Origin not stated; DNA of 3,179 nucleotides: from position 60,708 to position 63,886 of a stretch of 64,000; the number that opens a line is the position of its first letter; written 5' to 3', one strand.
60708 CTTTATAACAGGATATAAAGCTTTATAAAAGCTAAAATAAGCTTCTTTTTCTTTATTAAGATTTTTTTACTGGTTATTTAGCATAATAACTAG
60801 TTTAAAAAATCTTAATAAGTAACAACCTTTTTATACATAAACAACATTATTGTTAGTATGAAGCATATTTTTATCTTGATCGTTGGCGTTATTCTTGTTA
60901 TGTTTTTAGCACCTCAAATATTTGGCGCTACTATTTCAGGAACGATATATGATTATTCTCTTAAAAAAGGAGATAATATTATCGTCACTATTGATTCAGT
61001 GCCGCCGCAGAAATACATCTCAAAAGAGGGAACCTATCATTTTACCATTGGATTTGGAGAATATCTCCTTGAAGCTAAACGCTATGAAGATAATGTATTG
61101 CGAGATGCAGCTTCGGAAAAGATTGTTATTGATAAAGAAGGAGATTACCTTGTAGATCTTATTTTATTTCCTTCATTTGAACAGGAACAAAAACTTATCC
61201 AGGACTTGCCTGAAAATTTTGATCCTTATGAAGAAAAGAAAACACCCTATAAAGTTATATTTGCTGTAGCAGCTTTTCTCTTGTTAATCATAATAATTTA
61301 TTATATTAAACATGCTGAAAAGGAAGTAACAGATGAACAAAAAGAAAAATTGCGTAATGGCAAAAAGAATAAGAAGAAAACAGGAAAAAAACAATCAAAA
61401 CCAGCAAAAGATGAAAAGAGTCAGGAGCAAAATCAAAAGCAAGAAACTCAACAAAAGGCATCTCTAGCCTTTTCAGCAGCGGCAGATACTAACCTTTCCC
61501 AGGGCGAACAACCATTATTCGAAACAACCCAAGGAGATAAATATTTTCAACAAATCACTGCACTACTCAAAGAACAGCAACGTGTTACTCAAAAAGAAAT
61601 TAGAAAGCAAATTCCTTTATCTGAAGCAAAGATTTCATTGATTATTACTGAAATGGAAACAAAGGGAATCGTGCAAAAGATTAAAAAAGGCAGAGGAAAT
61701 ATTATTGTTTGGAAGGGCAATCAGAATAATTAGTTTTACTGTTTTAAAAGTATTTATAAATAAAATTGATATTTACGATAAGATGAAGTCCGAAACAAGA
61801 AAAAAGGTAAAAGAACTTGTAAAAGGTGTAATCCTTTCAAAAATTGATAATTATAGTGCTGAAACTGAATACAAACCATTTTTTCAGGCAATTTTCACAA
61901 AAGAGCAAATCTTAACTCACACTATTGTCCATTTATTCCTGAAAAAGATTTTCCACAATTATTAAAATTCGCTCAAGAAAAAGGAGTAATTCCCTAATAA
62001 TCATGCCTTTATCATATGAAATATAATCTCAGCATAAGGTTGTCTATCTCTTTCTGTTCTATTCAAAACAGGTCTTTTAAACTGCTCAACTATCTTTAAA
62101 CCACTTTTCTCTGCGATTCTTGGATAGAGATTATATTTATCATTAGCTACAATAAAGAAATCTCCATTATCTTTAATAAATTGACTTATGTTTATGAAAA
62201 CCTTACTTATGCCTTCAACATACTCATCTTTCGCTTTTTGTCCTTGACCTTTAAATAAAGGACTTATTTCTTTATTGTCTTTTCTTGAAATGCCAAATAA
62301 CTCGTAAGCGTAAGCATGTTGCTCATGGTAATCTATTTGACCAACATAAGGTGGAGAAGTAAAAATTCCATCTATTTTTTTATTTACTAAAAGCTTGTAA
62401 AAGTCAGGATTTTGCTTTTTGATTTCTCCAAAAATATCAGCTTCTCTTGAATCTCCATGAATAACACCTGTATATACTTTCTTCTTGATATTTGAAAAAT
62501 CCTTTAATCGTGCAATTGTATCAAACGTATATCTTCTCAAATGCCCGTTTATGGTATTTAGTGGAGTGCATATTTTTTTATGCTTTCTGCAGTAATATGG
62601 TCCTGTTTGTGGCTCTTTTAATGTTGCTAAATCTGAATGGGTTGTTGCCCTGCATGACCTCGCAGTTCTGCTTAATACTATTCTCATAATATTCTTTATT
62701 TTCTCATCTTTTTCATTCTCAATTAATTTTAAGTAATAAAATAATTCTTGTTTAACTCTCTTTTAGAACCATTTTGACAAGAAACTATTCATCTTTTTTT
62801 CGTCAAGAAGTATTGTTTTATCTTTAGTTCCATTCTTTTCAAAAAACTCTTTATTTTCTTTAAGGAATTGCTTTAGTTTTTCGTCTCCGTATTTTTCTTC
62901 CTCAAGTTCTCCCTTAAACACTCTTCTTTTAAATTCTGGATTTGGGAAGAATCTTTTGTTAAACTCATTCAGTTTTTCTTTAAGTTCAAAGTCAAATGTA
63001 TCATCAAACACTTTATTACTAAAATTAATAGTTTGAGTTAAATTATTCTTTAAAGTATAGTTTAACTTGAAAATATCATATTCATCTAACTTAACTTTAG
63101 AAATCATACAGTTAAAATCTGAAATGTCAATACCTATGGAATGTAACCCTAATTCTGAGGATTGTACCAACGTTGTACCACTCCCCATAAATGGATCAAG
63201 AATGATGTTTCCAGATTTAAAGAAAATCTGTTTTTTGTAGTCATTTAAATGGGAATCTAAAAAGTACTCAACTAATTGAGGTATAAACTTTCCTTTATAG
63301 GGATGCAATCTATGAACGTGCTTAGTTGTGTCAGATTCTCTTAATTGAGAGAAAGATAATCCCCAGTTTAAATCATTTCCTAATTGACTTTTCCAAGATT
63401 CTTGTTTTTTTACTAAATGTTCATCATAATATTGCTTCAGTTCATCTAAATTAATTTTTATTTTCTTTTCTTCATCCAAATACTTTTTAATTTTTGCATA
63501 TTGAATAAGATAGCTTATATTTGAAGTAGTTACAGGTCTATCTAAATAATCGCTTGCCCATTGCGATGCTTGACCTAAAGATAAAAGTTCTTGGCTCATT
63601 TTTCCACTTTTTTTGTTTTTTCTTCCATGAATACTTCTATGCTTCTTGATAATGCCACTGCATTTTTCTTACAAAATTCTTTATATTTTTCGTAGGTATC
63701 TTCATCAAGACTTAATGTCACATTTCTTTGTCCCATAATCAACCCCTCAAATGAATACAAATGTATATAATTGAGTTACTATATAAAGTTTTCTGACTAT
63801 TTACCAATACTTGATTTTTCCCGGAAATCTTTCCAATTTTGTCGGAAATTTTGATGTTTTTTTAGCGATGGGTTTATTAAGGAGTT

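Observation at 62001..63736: RHH gene translationally coupled to a DNA methyltransferase that is split by one in-frame TAA, with no restriction enzyme nearby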

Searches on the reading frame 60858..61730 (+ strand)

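Call 46: search_protein_families(library=pfam, max_evalue=0.01, proteins=[window:60858-61730:+])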
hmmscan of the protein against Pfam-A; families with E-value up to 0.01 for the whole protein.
window:60858-61730:+ (291 aa): 5 families
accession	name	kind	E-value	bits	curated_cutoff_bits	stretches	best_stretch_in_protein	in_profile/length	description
PF24034.1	DUF7343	-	8.1e-12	45.3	27.6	1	233-284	8-60/62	Domain of unknown function (DUF7343)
PF01978.25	TrmB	-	0.0015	18.8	25.6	1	235-277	16-57/68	Sugar-specific transcriptional regulator TrmB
PF01047.28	MarR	-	0.0034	17.7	24.6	1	236-276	11-51/59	MarR family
PF12685.13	SpoIIIAH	-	0.0047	17.3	30.6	1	137-252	6-105/191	SpoIIIAH-like protein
PF08374.16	Protocadherin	-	0.0057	17.1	26.3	1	115-205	22-114/217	Protocadherin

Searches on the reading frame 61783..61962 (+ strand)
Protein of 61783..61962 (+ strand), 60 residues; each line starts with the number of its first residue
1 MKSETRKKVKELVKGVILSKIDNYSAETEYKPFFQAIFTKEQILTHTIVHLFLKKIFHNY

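Call 22: search_protein_families(library=pfam, max_evalue=1, proteins=[window:61783-61962:+])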
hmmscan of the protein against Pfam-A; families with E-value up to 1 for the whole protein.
seq(60 aa): 1 family
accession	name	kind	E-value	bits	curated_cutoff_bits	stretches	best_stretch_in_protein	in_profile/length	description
PF09520.16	RE_TdeIII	-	0.00021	21.4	27.2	1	3-52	2-53/242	Type II restriction endonuclease, TdeIII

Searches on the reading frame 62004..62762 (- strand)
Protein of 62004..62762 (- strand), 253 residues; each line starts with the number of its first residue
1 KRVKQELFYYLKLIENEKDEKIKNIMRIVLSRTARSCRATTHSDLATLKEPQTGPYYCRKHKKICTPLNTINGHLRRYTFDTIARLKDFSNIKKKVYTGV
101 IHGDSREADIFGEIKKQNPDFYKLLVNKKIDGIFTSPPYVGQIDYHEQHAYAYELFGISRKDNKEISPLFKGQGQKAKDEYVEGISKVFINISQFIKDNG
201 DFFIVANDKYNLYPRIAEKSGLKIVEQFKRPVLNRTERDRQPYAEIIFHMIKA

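Call 5: search_protein_families(library=pfam, max_evalue=1, proteins=[window:62004-62762:-])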
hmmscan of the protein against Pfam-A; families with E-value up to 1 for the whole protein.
seq(253 aa): 4 families
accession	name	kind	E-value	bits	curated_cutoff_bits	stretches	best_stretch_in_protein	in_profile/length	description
PF01555.25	N6_N4_Mtase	-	0.00017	22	26.7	1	130-221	1-70/221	DNA methylase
PF18004.6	RPN2_C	-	0.022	15.1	26.8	1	3-42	21-60/160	26S proteasome regulatory subunit RPN2 C-terminal domain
PF09445.16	Methyltransf_15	-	0.077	13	22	1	122-153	63-94/165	RNA cap guanine-N2 methyltransferase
PF13618.11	Gluconate_2-dh3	-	0.14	12.9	23.4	1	89-143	67-125/135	Gluconate 2-dehydrogenase subunit 3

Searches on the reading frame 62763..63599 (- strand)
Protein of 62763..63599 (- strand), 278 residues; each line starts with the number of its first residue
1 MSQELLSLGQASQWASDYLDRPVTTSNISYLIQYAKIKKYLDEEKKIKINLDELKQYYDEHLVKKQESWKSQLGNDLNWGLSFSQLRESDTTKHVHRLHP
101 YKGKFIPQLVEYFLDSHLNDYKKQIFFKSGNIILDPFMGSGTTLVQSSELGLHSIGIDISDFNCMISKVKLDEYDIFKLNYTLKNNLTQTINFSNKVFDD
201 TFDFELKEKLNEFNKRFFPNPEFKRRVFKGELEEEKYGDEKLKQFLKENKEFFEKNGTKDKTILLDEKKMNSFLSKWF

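Call 5: search_protein_families(library=pfam, max_evalue=1, proteins=[window:62766-63599:-])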
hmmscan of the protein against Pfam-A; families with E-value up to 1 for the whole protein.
seq(278 aa): 3 families
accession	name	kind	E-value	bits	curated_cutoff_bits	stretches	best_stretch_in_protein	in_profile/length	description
PF01555.25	N6_N4_Mtase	-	6.1e-14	52.9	26.7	1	29-167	99-219/221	DNA methylase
PF01170.24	UPF0020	-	0.072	13.2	22.3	1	128-170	27-65/197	RMKL-like, methyltransferase domain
PF00647.24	EF1G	-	0.58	10.5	23.3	0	163-197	34-68/107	Elongation factor 1 gamma, conserved domain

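Call 8: find_encoding_contigs(protein=window:62763-63599:-, flank=10000)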
Protein window:62763-63599:- (278 aa): 4 contigs read that carry it; 3 places shown.
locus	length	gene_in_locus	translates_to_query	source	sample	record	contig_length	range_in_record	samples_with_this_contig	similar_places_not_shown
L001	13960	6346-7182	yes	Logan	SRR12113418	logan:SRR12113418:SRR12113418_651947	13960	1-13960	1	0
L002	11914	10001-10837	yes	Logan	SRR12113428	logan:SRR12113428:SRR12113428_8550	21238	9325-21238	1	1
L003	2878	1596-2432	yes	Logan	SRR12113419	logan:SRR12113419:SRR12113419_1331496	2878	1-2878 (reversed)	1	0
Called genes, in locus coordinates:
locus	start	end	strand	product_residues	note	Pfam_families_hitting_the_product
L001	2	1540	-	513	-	?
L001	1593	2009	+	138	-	PF01909:NTP_transf_2, PF18765:Polbeta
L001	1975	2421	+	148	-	PF01934:HepT-like, PF20797:HepT-like_2 (weak)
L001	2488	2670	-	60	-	-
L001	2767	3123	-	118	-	PF00561:Abhydrolase_1 (weak), PF12146:Hydrolase_4, PF12697:Abhydrolase_6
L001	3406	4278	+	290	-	PF02384:N6_Mtase (faint), PF01555:N6_N4_Mtase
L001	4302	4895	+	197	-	PF01844:HNH (weak), PF14279:HNH_5 (weak)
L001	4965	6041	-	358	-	-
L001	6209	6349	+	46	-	-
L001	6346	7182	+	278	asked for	PF01555:N6_N4_Mtase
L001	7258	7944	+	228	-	-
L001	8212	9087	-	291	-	PF24034:DUF7343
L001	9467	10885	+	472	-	-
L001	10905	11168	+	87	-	-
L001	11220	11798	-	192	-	PF00827:Ribosomal_L15e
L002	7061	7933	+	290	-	PF02384:N6_Mtase (faint), PF01555:N6_N4_Mtase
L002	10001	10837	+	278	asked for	PF01555:N6_N4_Mtase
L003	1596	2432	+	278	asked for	PF01555:N6_N4_Mtase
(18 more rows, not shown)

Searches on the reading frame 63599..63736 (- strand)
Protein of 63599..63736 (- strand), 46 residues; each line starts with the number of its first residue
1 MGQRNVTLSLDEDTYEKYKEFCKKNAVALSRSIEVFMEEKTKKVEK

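Call 5: search_protein_families(library=pfam, max_evalue=1, proteins=[window:63599-63736:-])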
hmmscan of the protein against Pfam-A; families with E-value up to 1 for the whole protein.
seq(46 aa): 1 family
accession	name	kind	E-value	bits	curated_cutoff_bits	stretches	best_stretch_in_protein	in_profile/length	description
PF19891.5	DUF6364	-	2.9e-05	24.9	27.3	1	6-41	5-39/70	Family of unknown function (DUF6364)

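Call 6: search_protein_families(library=ncbifam, max_evalue=1, proteins=[window:63599-63736:-])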
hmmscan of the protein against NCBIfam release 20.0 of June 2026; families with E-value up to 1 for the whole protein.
seq(46 aa): 0 families

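Call 57: search_protein_families(library=padloc, max_evalue=0.001, proteins=[window:63599-63736:-])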
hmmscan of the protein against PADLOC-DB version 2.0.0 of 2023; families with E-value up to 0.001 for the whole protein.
seq(46 aa): 0 families

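Call 62: search_solved_structures(query=A4, max_evalue=10, show_alignments=3)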
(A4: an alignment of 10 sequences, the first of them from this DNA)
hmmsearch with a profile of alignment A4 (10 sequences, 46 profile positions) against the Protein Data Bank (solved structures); distinct sequences matched with E-value up to 10: 3.
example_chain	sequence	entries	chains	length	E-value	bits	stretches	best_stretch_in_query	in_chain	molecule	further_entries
3jcr_3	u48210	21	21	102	0.2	14.9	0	7-21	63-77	LSm3 | U6 snRNA-associated Sm-like protein LSm3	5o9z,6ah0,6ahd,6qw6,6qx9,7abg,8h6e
7w41_A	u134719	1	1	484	1.4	12.2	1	10-34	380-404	Gastrin-releasing peptide receptor,GlgA glycogen synthase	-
8zen_C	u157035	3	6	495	2.5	11.4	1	10-27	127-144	Double-stranded RNA-specific adenosine deaminase adr-2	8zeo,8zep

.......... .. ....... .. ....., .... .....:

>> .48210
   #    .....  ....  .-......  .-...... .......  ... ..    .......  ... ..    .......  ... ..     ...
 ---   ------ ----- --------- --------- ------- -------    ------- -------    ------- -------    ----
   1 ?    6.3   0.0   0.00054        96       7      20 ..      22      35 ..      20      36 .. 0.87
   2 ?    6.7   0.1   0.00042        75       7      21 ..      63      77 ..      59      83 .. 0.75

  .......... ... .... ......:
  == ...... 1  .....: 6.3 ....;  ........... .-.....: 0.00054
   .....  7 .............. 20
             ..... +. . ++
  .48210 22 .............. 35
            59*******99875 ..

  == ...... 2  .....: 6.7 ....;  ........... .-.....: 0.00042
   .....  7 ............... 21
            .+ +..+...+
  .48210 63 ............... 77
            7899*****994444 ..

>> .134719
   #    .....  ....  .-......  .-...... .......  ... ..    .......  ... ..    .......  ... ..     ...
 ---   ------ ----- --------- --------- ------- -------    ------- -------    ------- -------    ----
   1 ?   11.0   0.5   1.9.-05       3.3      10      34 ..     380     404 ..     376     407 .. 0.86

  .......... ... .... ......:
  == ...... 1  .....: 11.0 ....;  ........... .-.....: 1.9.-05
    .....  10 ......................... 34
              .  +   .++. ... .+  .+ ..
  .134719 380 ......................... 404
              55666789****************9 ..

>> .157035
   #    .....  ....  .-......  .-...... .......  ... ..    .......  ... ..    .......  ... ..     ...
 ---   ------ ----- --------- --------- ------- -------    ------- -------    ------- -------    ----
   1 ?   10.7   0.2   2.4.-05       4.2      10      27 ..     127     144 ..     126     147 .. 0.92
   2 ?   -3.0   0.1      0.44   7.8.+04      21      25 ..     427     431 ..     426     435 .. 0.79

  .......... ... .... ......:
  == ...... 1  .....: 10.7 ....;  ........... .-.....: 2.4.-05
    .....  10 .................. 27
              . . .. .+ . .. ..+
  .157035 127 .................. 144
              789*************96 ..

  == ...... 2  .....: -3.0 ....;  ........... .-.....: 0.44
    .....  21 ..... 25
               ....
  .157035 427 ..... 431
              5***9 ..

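Call 63: search_protein_families(library=pfam, alignment_id=A4, max_evalue=1)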
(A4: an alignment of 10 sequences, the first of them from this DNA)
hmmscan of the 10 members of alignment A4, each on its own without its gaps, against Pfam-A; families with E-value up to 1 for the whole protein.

A. member 1, seq(46 aa): 1 family
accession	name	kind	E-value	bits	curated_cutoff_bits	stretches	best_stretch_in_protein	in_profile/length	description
PF19891.5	DUF6364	-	2.9e-05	24.9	27.3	1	6-41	5-39/70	Family of unknown function (DUF6364)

B. families by the number of members that match (of 10 scanned): 3 families
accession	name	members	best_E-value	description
PF19891.5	DUF6364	10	2.9e-05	Family of unknown function (DUF6364)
PF07362.18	CcdA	3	0.068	Post-segregation antitoxin CcdA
PF18114.7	Suv3_N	1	0.14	Suv3 helical N-terminal domain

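Call 70: predict_structure(protein=window:63599-63736:-)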
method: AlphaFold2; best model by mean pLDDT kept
length: 46 residues; sequences in the alignment: 1
mean_pLDDT: 87.6   pTM: 0.45
mean pLDDT of the five models: 87.6, 83.9, 82.0, 77.8, 68.9
residues with pLDDT >= 90: 30; 70-90: 13; 50-70: 3; < 50: 0
segments of 3 or more residues with pLDDT < 50: none
pLDDT, mean of each block of 10 residues (from residue 1): 73 92 94 93 84
secondary structure, 60 per line:
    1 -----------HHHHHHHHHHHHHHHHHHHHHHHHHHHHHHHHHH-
elements in order: H12-45
